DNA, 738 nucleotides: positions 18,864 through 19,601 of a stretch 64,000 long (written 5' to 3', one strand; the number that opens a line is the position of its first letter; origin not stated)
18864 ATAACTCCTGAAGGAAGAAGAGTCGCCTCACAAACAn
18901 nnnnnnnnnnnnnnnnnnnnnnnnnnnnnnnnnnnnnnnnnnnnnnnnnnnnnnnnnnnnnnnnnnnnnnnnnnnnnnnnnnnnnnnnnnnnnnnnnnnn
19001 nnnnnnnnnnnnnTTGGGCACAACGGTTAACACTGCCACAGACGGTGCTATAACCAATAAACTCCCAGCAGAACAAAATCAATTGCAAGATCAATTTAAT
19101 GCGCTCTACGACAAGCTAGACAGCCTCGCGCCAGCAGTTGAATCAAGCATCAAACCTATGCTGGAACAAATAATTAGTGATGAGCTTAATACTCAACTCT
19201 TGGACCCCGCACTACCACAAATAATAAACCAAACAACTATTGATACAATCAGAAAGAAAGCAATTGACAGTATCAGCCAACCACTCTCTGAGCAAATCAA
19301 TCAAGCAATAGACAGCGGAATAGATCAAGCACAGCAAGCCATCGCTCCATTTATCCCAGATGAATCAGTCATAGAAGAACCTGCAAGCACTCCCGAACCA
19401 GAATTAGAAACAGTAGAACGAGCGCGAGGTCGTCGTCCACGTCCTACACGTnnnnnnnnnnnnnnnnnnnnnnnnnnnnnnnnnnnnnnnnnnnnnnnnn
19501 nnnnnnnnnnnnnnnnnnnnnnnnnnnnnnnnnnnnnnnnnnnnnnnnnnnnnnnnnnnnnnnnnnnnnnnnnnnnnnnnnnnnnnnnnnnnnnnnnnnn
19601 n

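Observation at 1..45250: Twelve exported proteins share a 'lectin-like head, coiled-coil stalk, polycationic tail' layout: candidate undescribed surface or host-attachment system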

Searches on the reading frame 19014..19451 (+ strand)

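Call 43: search_protein_families(library=pfam, proteins=[window:19014-19451:+], max_evalue=1)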
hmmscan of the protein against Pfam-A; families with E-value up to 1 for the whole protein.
window:19014-19451:+ (146 aa): 8 families
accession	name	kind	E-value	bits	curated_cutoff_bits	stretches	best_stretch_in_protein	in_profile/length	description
PF22638.1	FlgK_D1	-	0.019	15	28.6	1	5-53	30-78/233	Flagellar hook-associated protein FlgK helical domain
PF04286.17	DUF445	-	0.082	13.2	33.8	1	36-108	103-176/368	Protein of unknown function (DUF445)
PF14130.12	Cap4_nuclease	-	0.13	12.8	26.2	1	40-96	122-179/200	Cap4, dsDNA endonuclease domain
PF04513.17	Baculo_PEP_C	-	0.13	12.7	38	1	12-54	31-73/140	Baculovirus polyhedron envelope protein, PEP, C terminus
PF24850.1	CC_BshC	-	0.14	12.5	27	0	8-52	37-81/159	Bacillithiol biosynthesis BshC, C-terminal coiled-coil domain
PF07079.16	DUF1347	-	0.17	10.9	26.6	1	38-103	257-318/548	Protein of unknown function (DUF1347)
PF20859.2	RHA1_ro05818_N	-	0.2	12.2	27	0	19-43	33-57/58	Hypothetical protein RHA1_ro05818, N-terminal helical domain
PF12209.13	SAC3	-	0.25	12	25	1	50-91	5-45/77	Leucine permease transcriptional regulator helical domain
